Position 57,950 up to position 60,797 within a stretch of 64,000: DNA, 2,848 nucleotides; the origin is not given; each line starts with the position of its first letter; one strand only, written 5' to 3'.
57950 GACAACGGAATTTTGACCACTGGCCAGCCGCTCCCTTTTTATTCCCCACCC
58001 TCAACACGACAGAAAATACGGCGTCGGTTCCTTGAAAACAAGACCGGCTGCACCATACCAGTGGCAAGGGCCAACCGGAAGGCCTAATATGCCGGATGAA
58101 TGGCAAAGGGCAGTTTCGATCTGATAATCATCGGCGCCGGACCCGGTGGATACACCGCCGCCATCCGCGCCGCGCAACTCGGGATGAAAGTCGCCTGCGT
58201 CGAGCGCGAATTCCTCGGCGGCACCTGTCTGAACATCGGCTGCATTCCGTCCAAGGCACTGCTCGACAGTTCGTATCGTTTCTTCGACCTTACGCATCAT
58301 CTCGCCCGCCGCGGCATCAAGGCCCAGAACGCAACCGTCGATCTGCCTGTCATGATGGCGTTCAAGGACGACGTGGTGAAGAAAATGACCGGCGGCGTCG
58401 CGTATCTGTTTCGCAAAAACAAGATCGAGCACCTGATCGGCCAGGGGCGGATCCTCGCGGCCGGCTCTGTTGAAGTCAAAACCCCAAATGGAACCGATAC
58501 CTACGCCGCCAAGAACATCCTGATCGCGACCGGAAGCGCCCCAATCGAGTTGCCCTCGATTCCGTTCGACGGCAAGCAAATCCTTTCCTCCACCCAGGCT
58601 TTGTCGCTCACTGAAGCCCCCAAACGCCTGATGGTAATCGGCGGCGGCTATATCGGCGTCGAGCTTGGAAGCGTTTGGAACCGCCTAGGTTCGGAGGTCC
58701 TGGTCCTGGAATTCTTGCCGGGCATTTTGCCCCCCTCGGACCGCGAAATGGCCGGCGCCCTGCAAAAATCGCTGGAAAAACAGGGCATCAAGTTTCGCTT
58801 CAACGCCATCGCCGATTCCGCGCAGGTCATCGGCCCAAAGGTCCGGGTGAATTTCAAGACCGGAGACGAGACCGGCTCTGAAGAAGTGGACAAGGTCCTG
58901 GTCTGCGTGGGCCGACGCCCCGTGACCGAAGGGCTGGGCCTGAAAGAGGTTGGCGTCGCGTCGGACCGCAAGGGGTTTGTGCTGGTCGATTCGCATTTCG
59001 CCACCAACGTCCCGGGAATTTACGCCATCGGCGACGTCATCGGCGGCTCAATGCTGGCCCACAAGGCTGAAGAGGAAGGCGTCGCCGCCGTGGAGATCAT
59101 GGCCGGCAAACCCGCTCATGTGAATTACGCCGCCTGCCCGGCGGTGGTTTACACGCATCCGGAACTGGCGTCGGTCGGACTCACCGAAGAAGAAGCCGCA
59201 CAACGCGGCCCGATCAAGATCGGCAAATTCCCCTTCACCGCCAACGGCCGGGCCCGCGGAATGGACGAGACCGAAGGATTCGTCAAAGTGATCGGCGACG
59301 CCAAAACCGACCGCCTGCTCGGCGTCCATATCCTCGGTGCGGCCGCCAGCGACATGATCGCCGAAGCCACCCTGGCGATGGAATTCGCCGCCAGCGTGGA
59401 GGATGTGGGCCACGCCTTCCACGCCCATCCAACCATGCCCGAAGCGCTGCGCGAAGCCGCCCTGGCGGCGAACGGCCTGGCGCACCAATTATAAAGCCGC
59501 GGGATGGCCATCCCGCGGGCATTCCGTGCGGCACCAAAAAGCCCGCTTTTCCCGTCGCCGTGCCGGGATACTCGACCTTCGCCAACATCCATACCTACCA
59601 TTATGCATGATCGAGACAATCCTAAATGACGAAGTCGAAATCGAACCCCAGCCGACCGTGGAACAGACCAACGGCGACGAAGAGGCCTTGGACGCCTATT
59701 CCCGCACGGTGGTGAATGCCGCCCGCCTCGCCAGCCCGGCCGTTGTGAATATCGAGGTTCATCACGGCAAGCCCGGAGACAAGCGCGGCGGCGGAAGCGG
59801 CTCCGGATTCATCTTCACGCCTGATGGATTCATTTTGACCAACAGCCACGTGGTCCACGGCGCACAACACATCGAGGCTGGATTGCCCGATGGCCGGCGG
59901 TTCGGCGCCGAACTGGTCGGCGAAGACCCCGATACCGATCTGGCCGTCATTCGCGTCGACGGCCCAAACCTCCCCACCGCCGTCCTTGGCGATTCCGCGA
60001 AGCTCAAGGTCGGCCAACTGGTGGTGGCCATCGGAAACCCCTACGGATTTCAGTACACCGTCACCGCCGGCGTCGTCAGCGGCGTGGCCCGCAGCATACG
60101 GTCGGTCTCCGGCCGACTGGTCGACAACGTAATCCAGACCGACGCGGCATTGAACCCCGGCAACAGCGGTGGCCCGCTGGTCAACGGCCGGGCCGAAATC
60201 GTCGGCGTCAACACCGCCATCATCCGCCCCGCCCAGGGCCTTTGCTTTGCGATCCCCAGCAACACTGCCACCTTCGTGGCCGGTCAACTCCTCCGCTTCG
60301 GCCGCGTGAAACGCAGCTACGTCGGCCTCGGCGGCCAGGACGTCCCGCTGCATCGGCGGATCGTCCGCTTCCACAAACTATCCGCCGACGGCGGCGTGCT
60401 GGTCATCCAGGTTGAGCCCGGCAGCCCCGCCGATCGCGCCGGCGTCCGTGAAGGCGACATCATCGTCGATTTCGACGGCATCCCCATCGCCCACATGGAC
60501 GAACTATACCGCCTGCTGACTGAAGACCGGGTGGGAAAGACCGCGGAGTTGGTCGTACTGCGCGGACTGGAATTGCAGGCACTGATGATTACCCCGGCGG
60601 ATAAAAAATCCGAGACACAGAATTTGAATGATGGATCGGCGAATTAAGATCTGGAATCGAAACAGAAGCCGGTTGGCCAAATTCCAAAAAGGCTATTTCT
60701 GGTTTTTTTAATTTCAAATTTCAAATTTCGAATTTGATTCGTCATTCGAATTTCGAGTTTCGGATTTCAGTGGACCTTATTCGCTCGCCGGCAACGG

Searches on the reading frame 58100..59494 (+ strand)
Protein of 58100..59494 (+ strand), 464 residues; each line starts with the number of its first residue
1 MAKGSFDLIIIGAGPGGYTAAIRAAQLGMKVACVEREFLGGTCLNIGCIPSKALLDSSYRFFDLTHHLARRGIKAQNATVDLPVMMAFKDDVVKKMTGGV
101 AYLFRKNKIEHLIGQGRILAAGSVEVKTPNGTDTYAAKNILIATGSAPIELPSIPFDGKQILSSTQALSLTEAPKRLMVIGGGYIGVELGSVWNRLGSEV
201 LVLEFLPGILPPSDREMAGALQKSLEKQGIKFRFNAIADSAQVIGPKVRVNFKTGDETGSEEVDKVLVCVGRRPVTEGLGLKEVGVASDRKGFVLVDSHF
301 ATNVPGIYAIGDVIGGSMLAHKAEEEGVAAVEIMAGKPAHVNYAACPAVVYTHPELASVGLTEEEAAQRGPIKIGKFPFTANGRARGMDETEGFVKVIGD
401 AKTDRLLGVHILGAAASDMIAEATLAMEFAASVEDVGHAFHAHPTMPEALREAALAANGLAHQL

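Call 83: search_protein_families(library=pfam, proteins=[window:58100-59494:+], max_evalue=0.01)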
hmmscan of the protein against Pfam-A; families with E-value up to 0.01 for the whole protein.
window:58100-59494:+ (464 aa): 15 families
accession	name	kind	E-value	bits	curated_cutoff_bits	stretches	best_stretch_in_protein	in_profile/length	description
PF07992.20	Pyr_redox_2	-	5.7e-73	246.3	26.1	1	6-327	1-291/291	Pyridine nucleotide-disulphide oxidoreductase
PF02852.28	Pyr_redox_dim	-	1.9e-39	134.7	25.3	1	347-454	2-110/110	Pyridine nucleotide-disulphide oxidoreductase, dimerisation domain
PF00070.33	Pyr_redox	-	4.9e-22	78.7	22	1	176-251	1-78/82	Pyridine nucleotide-disulphide oxidoreductase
PF13738.12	Pyr_redox_3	-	1.5e-14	54.4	30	1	124-311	114-305/305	Pyridine nucleotide-disulphide oxidoreductase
PF00890.30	FAD_binding_2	-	1.3e-09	38.2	20.4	1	7-39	1-33/414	FAD binding domain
PF12831.13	FAD_oxidored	-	7.3e-09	35.8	27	1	7-147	1-147/416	FAD dependent oxidoreductase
PF01134.28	GIDA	-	9.7e-07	28.6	22.1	1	7-54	1-46/391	Glucose inhibited division protein A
PF01266.30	DAO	-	2.2e-05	24.6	27.9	1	7-42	1-38/353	FAD dependent oxidoreductase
PF03486.20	HI0933_like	-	3.6e-05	23.8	50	1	7-37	2-32/244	HI0933-like protein Rossmann domain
PF01262.27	AlaDh_PNT_C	-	0.00028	20.8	23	0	8-36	31-59/214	Alanine dehydrogenase/PNT, C-terminal domain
PF13434.12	Lys_Orn_oxgnase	-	0.00041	20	21.3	1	123-189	133-203/339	L-lysine 6-monooxygenase/L-ornithine 5-monooxygenase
PF13450.12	NAD_binding_8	-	0.00047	20.8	21.9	1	10-44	1-36/68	NAD(P)-binding Rossmann-like domain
PF01946.23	Thi4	-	0.00088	19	26.2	1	6-41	18-54/235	Thi4 family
PF03721.20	UDPG_MGDP_dh_N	-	0.0054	16.7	27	0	176-203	2-29/187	UDP-glucose/GDP-mannose dehydrogenase family, NAD binding domain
PF01494.25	FAD_binding_3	-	0.0078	15.9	22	0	7-36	3-32/349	FAD binding domain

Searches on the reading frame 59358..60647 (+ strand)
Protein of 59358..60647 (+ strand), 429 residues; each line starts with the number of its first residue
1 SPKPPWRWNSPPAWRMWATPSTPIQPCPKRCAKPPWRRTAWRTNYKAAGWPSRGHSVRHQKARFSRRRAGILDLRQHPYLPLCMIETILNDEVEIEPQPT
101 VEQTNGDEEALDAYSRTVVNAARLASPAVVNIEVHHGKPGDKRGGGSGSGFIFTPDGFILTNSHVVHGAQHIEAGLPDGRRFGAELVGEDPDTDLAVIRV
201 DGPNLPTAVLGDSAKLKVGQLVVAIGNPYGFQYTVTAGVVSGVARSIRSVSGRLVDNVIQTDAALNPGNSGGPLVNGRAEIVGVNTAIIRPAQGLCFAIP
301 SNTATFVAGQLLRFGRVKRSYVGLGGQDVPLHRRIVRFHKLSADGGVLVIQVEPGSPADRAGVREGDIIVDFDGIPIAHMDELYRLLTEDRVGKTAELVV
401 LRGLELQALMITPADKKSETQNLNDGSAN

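Call 83: search_protein_families(library=pfam, proteins=[window:59358-60647:+], max_evalue=0.01)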
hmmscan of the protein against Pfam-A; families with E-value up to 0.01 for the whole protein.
window:59358-60647:+ (429 aa): 6 families
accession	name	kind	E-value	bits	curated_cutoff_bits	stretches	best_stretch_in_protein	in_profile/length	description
PF13365.12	Trypsin_2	-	8e-34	117.9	27.6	1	148-284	1-144/144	Trypsin-like peptidase domain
PF00089.32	Trypsin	-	9.3e-18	65.3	20.6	1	127-302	13-214/220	Trypsin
PF17820.7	PDZ_6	-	2.9e-14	53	27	1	349-401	2-53/54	PDZ domain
PF13180.12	PDZ_2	-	1.7e-13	51.1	27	1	342-409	11-76/80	PDZ domain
PF00595.29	PDZ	-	5.2e-07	30.4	23.2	1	318-382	8-62/81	PDZ domain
PF14685.13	PDZ_Tricorn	-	0.0071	16.7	25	0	355-401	30-77/88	Tricorn protease PDZ domain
